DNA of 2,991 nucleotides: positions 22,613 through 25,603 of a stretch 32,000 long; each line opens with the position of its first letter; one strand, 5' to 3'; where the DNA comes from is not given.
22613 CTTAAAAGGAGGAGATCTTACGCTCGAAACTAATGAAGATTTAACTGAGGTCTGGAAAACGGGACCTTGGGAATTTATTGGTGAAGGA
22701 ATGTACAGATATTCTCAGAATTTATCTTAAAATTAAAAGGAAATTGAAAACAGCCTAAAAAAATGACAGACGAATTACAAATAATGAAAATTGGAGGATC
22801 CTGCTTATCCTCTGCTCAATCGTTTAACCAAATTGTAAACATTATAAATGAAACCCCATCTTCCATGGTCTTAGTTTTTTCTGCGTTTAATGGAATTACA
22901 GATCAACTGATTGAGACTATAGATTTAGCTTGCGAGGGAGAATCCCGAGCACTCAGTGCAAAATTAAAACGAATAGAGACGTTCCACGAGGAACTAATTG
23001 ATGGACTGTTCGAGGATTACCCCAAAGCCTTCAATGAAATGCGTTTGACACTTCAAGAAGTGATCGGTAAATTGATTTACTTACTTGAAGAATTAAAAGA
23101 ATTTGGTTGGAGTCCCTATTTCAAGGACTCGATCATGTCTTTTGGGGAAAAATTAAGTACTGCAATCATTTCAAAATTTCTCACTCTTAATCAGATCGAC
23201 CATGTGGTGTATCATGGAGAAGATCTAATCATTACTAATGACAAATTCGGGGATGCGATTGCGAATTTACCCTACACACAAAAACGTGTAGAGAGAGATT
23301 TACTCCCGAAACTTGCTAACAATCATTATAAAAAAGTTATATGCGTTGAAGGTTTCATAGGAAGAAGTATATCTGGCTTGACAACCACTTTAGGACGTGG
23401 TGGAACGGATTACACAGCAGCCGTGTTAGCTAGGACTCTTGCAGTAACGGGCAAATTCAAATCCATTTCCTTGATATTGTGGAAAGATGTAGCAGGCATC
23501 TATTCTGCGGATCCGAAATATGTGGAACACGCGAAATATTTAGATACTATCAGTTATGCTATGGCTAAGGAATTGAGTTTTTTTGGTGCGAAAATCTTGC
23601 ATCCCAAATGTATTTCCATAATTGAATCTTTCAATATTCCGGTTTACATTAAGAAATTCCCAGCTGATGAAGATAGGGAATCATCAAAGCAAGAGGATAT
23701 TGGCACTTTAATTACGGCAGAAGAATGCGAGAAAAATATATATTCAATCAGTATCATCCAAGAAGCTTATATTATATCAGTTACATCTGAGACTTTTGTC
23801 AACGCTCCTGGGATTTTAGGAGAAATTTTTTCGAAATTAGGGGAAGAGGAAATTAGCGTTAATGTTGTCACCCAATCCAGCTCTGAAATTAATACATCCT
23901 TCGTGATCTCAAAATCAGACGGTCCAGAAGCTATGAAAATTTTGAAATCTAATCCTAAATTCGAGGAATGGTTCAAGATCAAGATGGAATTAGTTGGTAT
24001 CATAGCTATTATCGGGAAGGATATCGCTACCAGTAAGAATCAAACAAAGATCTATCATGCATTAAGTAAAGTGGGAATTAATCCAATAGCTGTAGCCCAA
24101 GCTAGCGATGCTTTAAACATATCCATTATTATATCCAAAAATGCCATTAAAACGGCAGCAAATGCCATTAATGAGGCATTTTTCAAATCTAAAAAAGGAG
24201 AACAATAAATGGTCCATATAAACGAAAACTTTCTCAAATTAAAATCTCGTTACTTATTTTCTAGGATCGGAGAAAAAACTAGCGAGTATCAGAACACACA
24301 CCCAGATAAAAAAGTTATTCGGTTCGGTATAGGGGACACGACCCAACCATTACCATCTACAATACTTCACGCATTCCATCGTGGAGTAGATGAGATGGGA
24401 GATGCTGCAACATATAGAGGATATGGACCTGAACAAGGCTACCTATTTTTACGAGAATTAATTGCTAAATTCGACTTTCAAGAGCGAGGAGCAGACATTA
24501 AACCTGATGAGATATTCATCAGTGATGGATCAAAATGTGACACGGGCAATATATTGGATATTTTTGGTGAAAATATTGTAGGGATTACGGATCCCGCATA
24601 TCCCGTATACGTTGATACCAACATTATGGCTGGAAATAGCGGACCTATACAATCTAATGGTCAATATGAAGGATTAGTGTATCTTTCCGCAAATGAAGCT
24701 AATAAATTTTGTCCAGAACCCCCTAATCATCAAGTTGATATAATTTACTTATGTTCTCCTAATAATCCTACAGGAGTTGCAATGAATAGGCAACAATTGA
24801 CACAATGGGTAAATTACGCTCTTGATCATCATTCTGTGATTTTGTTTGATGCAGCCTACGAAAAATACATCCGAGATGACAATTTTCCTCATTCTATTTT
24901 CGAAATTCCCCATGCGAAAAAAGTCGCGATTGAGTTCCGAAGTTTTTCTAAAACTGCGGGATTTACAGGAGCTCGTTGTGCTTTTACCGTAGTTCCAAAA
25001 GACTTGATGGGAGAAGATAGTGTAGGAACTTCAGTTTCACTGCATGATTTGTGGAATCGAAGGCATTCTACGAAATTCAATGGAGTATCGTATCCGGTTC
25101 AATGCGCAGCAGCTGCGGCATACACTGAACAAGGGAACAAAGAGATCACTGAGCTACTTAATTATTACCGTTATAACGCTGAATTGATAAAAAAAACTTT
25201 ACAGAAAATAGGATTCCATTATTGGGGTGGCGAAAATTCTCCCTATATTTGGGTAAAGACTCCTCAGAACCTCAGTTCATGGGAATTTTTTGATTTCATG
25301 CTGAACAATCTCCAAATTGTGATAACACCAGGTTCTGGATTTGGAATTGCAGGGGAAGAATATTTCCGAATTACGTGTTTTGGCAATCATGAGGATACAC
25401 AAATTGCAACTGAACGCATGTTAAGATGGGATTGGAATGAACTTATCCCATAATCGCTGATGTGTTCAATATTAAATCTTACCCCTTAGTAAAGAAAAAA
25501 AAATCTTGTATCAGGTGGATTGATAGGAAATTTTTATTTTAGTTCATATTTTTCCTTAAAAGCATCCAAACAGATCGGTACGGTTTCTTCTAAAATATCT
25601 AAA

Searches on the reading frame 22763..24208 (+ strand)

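Call 4: search_protein_families(library=pfam, proteins=[window:22763-24208:+])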
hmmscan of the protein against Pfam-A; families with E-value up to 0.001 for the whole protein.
window:22763-24208:+ (481 aa): 4 families
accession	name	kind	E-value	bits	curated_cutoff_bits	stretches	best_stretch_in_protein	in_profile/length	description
PF00696.33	AA_kinase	-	7.3e-35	121.2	24.9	1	5-297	2-233/234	Amino acid kinase family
PF22468.2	ACT_9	-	3.2e-20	72.1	27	2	338-396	1-59/61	ACT domain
PF01842.31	ACT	-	9.5e-06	25.7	27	1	347-397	9-64/66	ACT domain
PF13840.12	ACT_7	-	1.1e-05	25.6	27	1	338-395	9-64/65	ACT domain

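Call 5: search_protein_families(library=ncbifam, proteins=[window:22763-24208:+])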
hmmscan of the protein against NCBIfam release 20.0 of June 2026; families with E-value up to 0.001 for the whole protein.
window:22763-24208:+ (481 aa): 26 families (the best 25 are shown)
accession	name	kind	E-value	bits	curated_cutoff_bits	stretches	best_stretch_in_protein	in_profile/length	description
NF006959.0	PRK09436.1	equivalog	1.2e-90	304.7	726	1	6-478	2-464/819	bifunctional aspartate kinase/homoserine dehydrogenase I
NF004938.0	PRK06291.1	equivalog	5.8e-88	295.6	528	1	6-477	3-465/468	aspartate kinase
TIGR00657.1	asp_kinases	subfamily_domain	2.4e-80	270.8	208.7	1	7-475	5-442/442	aspartate kinase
NF006570.0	PRK09084.1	equivalog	2.6e-78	264.1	455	1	4-476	3-451/452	lysine-sensitive aspartokinase 3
TIGR00656.1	asp_kin_monofn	equivalog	7.8e-76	255.7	402.25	1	5-475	3-406/407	aspartate kinase, monofunctional class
NF006515.0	PRK08961.1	equivalog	1.1e-47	162.6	802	1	3-477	7-463/861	bifunctional aspartate kinase/diaminopimelate decarboxylase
NF005155.0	PRK06635.1-4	equivalog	3.5e-47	161.3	346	1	120-473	65-401/407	aspartate kinase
NF006540.0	PRK09034.1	equivalog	3e-45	154.7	434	3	6-328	2-298/454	aspartate kinase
NF006068.0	PRK08210.1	equivalog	2.5e-44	152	474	1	120-477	70-404/405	aspartate kinase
NF007003.0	PRK09466.1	subfamily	4e-44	151.2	582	1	4-478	11-457/810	bifunctional aspartate kinase/homoserine dehydrogenase II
NF005154.0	PRK06635.1-2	equivalog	6.8e-44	150.8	376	1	121-475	67-404/407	aspartate kinase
NF006234.1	PRK08373.1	subfamily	3.7e-41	141.4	237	1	6-341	3-299/338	aspartate kinase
NF005159.0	PRK06635.2-3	equivalog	4.2e-38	131.4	379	1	103-472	49-404/406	aspartate kinase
NF004579.0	PRK05925.1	equivalog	8.4e-38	130.5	665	1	7-477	5-436/440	aspartate kinase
NF005153.0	PRK06635.1-1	equivalog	1.8e-37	129.4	585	1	122-474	67-406/421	aspartate kinase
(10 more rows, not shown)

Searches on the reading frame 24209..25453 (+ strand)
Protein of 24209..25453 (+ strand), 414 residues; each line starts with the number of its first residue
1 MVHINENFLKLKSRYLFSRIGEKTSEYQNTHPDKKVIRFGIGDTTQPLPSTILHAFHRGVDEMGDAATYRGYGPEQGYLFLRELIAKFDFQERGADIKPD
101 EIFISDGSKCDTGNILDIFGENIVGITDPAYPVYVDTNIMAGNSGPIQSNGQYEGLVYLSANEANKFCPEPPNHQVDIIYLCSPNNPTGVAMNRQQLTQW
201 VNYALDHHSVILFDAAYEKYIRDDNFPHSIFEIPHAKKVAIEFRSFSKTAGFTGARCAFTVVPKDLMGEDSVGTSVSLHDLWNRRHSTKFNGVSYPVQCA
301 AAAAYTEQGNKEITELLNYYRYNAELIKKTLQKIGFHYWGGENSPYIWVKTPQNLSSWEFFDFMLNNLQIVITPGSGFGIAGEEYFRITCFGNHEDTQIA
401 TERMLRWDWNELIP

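Call 4: search_protein_families(library=pfam, proteins=[window:24209-25453:+])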
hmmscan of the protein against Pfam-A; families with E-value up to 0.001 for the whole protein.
window:24209-25453:+ (414 aa): 1 family
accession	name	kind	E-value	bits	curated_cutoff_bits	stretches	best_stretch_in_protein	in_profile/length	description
PF00155.27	Aminotran_1_2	-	4.7e-34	118.6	19.7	1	34-401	1-358/361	Aminotransferase class I and II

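Call 5: search_protein_families(library=ncbifam, proteins=[window:24209-25453:+])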
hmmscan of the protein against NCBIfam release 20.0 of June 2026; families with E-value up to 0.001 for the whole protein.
window:24209-25453:+ (414 aa): 68 families (the best 25 are shown)
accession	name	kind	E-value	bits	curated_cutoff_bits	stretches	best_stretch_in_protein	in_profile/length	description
TIGR03542.1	DAPAT_plant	equivalog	1.8e-172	573.8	364.7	1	3-404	2-398/402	LL-diaminopimelate aminotransferase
NF006756.0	PRK09276.1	subfamily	1.3e-55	188.9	507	1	13-405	12-383/387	LL-diaminopimelate aminotransferase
TIGR03540.1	DapC_direct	equivalog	1.7e-54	185.2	593.25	1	14-404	11-380/383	LL-diaminopimelate aminotransferase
NF005977.0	PRK08068.1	subfamily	4.1e-43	148.1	494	1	15-404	15-383/391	transaminase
NF041364.1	GntC_guanitoxin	equivalog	9.1e-38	130.1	415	1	40-404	4-353/356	guanitoxin biosynthesis PLP-dependent (S)-gamma-hydroxy-L-arginine cyclodehydratase GntC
NF006604.0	PRK09148.1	equivalog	3.1e-36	125.2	648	1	13-403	12-384/406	LL-diaminopimelate aminotransferase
NF004611.0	PRK05942.1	equivalog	7.5e-36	123.9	628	1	13-404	16-386/394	aspartate aminotransferase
NF005815.0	PRK07681.1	equivalog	1.3e-32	113.4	545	1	15-404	15-382/399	LL-diaminopimelate aminotransferase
NF006387.0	PRK08636.1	equivalog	8.9e-31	107.3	675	1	9-401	10-391/403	LL-diaminopimelate aminotransferase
NF006033.0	PRK08175.1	equivalog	8.9e-31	107.2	647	1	15-400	19-386/407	alanine transaminase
NF006229.0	PRK08361.1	equivalog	9.9e-30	103.8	624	1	33-404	32-384/391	aspartate aminotransferase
NF004937.0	PRK06290.1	equivalog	1.8e-28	99.4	585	1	6-362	16-351/410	LL-diaminopimelate aminotransferase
TIGR03537.1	DapC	equivalog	6.2e-28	97.8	453.6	1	36-401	2-344/350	succinyldiaminopimelate transaminase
NF005613.0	PRK07366.1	equivalog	3.1e-25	89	486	1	28-404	24-384/391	LL-diaminopimelate aminotransferase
NF041091.1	asp_aminotase_Arch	equivalog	7.8e-24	84.2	550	1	33-404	26-371/376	aspartate aminotransferase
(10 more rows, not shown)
